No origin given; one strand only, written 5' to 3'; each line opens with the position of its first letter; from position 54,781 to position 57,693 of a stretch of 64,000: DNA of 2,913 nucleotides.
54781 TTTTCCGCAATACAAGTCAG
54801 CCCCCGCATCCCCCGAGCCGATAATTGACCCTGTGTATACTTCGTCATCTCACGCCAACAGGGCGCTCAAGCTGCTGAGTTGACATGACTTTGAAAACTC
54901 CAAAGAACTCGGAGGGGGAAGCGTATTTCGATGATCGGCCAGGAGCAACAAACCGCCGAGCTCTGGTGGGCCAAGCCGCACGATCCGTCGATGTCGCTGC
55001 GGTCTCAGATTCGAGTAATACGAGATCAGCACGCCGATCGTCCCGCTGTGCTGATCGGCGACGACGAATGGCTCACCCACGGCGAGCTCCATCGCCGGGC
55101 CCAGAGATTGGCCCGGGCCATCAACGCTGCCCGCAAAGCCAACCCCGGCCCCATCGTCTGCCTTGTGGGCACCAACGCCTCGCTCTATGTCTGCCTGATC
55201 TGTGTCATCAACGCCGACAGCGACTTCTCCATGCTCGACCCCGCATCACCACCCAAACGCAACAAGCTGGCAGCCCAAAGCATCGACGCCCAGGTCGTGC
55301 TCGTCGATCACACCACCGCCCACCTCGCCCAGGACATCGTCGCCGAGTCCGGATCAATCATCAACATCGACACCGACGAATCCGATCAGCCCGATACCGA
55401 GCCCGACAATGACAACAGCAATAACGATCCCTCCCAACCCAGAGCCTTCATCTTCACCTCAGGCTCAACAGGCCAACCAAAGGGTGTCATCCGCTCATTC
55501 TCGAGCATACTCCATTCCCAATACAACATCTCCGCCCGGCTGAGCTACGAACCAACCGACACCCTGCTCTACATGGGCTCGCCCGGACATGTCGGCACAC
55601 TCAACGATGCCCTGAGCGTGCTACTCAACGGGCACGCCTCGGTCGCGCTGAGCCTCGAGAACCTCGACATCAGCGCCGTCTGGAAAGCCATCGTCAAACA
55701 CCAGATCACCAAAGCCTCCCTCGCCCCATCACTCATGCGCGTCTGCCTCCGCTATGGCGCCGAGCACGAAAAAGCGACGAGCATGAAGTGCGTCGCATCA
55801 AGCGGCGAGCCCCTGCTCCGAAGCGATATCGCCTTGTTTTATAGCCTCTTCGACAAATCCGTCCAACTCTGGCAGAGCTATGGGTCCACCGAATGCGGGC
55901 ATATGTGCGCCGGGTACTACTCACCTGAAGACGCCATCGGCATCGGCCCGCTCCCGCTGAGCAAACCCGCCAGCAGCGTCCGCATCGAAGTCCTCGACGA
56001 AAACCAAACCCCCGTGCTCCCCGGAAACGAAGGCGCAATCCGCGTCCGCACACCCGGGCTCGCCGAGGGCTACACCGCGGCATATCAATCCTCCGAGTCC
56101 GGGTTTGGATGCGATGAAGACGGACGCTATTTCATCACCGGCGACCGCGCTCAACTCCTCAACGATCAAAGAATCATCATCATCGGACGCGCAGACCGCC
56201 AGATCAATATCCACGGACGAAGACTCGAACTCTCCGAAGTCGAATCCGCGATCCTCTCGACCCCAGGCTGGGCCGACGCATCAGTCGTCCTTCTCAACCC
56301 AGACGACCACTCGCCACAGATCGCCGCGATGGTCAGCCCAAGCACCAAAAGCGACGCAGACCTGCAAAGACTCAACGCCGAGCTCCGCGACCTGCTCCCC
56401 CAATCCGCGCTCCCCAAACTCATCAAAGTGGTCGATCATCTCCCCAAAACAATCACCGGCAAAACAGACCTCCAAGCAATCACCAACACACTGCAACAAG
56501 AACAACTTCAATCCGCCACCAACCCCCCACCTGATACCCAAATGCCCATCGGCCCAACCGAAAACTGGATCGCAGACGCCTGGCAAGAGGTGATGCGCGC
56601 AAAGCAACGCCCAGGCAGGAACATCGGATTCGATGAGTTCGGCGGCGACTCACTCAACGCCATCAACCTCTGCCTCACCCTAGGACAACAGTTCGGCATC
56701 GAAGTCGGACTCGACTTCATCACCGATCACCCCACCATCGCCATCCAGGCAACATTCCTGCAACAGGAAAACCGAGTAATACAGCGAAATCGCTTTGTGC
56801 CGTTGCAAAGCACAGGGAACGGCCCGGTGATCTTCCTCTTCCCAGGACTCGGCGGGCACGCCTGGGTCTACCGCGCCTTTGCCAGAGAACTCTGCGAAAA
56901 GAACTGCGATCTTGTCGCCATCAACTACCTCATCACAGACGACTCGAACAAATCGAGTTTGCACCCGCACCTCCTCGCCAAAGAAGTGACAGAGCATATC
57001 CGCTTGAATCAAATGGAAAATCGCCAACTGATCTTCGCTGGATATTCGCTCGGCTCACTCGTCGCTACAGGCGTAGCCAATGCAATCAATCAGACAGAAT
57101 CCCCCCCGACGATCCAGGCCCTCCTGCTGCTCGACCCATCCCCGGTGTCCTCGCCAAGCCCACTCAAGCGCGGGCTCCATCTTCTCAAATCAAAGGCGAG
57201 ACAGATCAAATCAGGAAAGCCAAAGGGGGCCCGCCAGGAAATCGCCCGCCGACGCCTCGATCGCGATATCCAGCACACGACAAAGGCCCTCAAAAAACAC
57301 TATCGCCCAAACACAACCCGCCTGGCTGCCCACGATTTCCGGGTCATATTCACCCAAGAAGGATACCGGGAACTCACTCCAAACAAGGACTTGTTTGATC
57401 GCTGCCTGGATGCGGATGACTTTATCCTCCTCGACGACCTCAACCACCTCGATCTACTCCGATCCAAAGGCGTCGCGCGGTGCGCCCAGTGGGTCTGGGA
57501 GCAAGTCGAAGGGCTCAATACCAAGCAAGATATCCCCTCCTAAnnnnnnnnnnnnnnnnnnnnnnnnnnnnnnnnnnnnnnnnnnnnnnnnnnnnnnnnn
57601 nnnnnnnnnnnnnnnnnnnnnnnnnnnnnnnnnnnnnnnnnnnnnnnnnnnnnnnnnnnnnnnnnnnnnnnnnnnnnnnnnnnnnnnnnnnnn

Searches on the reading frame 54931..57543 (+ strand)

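Call 54: search_protein_families(library=pfam, proteins=[window:54931-57543:+], max_evalue=0.00001)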
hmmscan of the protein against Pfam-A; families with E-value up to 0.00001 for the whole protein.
window:54931-57543:+ (870 aa): 4 families
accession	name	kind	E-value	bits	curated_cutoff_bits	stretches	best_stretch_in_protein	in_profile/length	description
PF00501.34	AMP-binding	-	5.3e-51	174.1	29.9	1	32-381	6-383/384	AMP-binding enzyme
PF00975.26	Thioesterase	-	7.1e-11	43.2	26.4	1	634-739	3-105/226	Thioesterase domain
PF00550.31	PP-binding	-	7.1e-10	39.4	20.8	1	546-604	2-61/67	Phosphopantetheine attachment site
PF13193.12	AMP-binding_C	-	1.6e-07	32.6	24.5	1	436-511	1-76/76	AMP-binding enzyme C-terminal domain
